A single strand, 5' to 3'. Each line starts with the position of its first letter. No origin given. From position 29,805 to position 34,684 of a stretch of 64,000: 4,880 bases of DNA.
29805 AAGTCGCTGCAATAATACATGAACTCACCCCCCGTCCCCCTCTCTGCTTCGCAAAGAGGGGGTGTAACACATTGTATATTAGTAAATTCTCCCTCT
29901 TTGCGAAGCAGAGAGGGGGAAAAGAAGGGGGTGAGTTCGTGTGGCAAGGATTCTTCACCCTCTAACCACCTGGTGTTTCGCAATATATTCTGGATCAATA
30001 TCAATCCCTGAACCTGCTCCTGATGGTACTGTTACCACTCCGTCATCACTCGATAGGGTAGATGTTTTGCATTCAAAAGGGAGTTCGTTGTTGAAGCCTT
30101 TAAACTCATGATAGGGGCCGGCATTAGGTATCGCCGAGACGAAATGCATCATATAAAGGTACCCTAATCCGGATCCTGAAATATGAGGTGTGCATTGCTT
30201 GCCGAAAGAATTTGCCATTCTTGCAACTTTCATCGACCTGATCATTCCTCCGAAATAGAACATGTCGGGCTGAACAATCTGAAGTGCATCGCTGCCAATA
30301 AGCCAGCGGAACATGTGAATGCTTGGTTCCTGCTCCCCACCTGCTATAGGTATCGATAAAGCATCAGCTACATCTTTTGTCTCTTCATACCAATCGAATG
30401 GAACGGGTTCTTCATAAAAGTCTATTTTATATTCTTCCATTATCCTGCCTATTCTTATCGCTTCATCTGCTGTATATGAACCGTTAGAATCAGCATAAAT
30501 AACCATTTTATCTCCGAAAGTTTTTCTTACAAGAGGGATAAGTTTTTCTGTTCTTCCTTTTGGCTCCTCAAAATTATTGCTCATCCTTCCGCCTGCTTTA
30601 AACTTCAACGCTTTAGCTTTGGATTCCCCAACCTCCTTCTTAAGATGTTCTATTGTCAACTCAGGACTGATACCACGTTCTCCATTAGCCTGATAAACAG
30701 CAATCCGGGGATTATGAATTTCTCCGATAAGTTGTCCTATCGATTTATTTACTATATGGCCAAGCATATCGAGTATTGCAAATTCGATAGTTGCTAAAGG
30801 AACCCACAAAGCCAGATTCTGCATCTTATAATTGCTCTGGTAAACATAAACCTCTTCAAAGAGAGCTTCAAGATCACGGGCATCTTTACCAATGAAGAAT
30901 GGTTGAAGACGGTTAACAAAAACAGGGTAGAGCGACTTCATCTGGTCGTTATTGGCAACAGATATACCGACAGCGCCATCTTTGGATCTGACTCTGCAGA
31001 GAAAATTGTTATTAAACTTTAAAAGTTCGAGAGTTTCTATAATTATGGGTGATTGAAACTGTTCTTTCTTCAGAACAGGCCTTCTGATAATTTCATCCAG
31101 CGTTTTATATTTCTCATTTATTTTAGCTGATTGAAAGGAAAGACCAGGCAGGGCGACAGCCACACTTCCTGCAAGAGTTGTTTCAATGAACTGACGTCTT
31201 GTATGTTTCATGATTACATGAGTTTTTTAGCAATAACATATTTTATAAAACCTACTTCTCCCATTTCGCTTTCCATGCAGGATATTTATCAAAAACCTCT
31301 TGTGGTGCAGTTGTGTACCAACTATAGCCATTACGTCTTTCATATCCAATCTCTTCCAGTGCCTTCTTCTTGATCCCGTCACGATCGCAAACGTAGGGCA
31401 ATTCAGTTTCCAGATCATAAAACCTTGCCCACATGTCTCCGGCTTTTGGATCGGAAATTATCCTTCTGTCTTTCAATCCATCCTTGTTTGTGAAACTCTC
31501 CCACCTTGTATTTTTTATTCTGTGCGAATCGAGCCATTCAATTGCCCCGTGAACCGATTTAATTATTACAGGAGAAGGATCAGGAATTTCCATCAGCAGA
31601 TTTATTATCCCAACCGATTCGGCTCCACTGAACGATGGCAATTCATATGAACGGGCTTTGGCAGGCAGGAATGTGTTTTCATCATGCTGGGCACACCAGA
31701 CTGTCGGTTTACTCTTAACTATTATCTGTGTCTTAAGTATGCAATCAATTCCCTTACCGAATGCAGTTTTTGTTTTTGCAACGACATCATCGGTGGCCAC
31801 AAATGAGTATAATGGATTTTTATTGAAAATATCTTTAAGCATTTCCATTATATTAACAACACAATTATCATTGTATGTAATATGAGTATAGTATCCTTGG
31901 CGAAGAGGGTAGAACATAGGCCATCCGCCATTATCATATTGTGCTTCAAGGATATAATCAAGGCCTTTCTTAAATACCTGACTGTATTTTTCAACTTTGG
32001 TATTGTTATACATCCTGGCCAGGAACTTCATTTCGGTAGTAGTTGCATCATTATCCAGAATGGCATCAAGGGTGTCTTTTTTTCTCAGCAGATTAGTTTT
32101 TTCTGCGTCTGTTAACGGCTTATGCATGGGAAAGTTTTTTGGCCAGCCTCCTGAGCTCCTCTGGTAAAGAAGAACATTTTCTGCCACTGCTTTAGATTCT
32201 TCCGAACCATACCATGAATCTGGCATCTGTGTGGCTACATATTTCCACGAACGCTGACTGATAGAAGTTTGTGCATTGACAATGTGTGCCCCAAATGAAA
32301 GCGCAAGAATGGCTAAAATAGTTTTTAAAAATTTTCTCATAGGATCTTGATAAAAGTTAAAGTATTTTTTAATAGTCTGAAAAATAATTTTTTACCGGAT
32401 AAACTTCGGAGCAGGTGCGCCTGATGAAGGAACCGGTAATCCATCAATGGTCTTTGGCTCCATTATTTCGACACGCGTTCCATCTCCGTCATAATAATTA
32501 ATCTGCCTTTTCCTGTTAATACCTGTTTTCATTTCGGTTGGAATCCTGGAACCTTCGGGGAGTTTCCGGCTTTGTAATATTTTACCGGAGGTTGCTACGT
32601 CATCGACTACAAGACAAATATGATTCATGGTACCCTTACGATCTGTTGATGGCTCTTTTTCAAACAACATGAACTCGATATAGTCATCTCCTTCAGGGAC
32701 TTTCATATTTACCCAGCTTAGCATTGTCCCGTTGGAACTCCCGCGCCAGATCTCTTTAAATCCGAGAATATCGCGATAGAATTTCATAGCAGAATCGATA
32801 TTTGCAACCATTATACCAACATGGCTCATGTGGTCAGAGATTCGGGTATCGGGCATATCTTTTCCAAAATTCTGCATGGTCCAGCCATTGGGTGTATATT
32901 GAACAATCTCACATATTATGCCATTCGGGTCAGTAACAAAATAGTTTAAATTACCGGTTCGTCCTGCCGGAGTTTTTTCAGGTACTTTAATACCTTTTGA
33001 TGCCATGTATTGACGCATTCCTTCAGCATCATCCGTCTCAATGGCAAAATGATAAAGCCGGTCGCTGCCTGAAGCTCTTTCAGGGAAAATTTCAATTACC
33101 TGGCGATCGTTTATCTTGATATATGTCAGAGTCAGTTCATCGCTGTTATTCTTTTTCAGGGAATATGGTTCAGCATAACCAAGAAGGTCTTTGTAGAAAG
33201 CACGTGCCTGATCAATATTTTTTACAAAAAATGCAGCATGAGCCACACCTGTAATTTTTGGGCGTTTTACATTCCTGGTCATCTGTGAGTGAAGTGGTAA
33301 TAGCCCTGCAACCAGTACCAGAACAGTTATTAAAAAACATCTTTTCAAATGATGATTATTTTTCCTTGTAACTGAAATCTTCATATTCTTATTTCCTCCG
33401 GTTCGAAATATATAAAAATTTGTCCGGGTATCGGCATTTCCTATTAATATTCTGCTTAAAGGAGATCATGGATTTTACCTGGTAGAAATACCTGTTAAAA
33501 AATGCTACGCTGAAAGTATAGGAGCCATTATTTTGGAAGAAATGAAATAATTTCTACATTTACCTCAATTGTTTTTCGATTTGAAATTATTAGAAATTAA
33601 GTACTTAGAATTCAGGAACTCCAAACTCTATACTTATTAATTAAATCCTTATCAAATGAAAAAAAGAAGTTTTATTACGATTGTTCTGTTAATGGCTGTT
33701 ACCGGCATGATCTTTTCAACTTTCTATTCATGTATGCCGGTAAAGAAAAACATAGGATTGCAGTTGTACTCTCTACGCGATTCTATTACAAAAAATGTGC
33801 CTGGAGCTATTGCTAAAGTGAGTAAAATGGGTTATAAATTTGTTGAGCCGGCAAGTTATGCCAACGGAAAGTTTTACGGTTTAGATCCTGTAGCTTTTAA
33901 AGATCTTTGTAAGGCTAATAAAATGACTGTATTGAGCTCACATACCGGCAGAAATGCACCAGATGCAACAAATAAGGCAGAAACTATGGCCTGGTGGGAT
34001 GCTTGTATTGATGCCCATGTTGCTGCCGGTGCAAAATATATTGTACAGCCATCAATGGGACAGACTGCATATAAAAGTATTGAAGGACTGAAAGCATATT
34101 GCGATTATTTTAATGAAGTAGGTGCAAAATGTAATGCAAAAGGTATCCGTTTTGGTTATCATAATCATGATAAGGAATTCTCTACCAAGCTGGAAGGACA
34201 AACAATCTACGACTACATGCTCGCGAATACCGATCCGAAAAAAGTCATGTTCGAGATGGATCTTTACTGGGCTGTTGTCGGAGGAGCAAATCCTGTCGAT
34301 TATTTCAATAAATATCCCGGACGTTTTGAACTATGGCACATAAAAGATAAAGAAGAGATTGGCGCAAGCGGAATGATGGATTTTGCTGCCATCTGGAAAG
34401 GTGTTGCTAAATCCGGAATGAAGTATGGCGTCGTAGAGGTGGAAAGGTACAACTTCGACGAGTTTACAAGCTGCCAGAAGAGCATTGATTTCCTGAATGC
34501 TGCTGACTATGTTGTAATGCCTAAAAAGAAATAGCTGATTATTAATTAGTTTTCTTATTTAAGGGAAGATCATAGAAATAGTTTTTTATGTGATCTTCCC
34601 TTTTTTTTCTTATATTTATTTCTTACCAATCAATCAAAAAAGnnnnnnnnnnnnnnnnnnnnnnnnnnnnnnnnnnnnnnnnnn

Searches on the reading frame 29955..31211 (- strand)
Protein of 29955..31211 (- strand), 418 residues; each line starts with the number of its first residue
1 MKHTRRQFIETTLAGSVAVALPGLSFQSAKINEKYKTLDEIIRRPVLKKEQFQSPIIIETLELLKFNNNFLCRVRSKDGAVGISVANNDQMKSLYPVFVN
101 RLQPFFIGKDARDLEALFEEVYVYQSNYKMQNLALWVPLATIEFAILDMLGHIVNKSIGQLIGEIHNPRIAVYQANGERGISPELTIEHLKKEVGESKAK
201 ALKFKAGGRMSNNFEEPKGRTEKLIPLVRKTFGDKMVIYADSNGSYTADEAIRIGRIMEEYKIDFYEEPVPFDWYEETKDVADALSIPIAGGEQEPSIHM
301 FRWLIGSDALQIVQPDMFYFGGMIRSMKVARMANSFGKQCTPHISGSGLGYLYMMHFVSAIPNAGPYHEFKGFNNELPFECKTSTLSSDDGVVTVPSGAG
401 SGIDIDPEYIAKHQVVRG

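Call 47: search_protein_families(library=pfam, proteins=[window:29955-31211:-], max_evalue=0.00001)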
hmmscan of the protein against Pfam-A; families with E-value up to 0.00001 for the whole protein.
window:29955-31211:- (418 aa): 1 family
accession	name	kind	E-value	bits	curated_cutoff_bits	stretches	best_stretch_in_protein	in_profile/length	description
PF13378.12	MR_MLE_C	-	2e-47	162.2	29.4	1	191-408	7-218/219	Enolase C-terminal domain-like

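Call 67: search_solved_structures(query=window:29955-31211:-, max_evalue=1e-20)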
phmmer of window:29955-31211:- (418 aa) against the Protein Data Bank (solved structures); distinct sequences matched with E-value up to 1e-20: 14.
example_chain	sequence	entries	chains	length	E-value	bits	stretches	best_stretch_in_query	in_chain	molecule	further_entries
3u4f_A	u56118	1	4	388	3.8e-53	184.3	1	64-413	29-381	Mandelate racemase/muconate lactonizing enzyme family protein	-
3tcs_A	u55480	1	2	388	7.3e-53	183.4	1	70-414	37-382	Racemase, putative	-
3t8q_A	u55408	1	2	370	2.2e-51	178.5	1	63-411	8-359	Mandelate racemase/muconate lactonizing enzyme family protein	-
3t9p_A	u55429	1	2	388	2.7e-43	151.9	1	63-410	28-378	Mandelate racemase/muconate lactonizing enzyme family protein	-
5olc_A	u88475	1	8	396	4e-31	111.8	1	100-410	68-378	Galactonate dehydratase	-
3bjs_A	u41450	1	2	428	7.6e-29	104.3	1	70-417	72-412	Mandelate racemase/muconate lactonizing enzyme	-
4ggb_A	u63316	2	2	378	9.2e-25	90.9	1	74-411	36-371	Putative uncharacterized protein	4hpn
3t4w_A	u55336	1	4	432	6.4e-24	88.1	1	108-413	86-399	Mandelate racemase/muconate lactonizing enzyme family protein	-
3n4e_A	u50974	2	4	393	6.7e-24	88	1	71-363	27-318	Mandelate racemase/muconate lactonizing enzyme, C-terminal domain protein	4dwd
3sjn_A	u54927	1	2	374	2.8e-23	86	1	97-415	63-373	Mandelate racemase/muconate lactonizing protein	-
3rcy_A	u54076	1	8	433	9.4e-23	84.3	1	106-408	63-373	Mandelate racemase/muconate lactonizing enzyme-like protein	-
3ozm_A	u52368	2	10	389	2.9e-21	79.3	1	60-413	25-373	Putative mandelate racemase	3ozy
3h12_A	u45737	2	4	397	3.2e-21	79.2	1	60-413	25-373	mandelate racemase | Putative mandelate racemase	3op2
4e4u_A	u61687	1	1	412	8.8e-21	77.8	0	73-414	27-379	Mandalate racemase/muconate lactonizing enzyme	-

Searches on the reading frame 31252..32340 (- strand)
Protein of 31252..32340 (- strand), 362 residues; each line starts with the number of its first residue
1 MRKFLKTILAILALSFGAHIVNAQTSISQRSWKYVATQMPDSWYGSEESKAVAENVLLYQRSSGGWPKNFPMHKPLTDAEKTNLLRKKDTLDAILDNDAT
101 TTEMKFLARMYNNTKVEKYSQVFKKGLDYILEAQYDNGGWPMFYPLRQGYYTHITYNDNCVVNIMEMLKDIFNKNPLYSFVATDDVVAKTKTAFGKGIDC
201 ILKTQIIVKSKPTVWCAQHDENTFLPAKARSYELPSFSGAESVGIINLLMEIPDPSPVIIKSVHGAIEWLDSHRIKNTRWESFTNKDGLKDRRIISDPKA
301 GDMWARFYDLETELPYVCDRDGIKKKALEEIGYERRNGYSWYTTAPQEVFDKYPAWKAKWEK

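Call 47: search_protein_families(library=pfam, proteins=[window:31252-32340:-], max_evalue=0.00001)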
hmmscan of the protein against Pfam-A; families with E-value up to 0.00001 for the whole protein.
window:31252-32340:- (362 aa): 1 family
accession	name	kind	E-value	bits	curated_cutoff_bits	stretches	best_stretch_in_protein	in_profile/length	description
PF09492.16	Pec_lyase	-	1.1e-109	366.7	22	1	60-349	1-291/292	Pectic acid lyase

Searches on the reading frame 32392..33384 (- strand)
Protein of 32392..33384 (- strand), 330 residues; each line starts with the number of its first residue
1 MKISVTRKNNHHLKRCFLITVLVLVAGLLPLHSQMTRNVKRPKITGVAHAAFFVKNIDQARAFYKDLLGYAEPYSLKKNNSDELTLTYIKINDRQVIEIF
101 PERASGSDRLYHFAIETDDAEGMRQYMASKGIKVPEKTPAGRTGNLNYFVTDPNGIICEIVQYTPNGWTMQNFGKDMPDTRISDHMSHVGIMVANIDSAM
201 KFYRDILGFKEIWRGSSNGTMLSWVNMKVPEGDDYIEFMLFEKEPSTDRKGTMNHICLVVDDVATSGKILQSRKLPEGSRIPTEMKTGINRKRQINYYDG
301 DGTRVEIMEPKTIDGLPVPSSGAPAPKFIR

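Call 47: search_protein_families(library=pfam, proteins=[window:32392-33384:-], max_evalue=0.00001)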
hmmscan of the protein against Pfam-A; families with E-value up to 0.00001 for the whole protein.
window:32392-33384:- (330 aa): 4 families
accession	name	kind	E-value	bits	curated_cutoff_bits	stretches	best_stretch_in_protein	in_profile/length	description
PF00903.31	Glyoxalase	-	5.1e-27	95.1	20.6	2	186-307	2-121/121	Glyoxalase/Bleomycin resistance protein/Dioxygenase superfamily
PF13669.12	Glyoxalase_4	-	2.3e-21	76.5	27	2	188-266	2-82/109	Glyoxalase/Bleomycin resistance protein/Dioxygenase superfamily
PF22677.2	Ble-like_N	-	2.2e-08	34.1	24.5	0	188-210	4-26/41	Bleomycin resistance protein-like N-terminal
PF13468.12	Glyoxalase_3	-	1.1e-06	29.2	25.1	0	187-247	2-60/176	Glyoxalase-like domain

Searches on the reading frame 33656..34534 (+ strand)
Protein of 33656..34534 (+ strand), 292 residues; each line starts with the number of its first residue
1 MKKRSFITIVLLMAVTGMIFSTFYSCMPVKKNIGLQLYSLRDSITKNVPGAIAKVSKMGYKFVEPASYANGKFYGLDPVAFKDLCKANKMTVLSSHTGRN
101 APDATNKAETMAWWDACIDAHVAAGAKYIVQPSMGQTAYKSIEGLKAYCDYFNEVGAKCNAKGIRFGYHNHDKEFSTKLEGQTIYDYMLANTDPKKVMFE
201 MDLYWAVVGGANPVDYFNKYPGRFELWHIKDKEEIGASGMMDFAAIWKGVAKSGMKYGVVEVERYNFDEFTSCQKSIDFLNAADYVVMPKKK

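Call 14: search_protein_families(library=pfam, proteins=[window:33656-34534:+], max_evalue=0.00001)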
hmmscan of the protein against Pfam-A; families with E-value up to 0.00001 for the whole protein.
window:33656-34534:+ (292 aa): 1 family
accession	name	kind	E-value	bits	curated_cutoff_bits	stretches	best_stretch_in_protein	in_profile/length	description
PF01261.30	AP_endonuc_2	-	2.3e-15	57.4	31.1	1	52-281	1-247/249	Xylose isomerase-like TIM barrel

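Call 70: search_protein_families(library=ncbifam, proteins=[window:33656-34534:+], max_evalue=0.00001)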
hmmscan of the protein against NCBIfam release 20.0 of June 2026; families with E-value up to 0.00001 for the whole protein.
window:33656-34534:+ (292 aa): 1 family
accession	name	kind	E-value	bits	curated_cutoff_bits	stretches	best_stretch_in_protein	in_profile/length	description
TIGR04379.1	myo_inos_iolE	equivalog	1.3e-12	47.9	290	1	55-231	32-211/290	myo-inosose-2 dehydratase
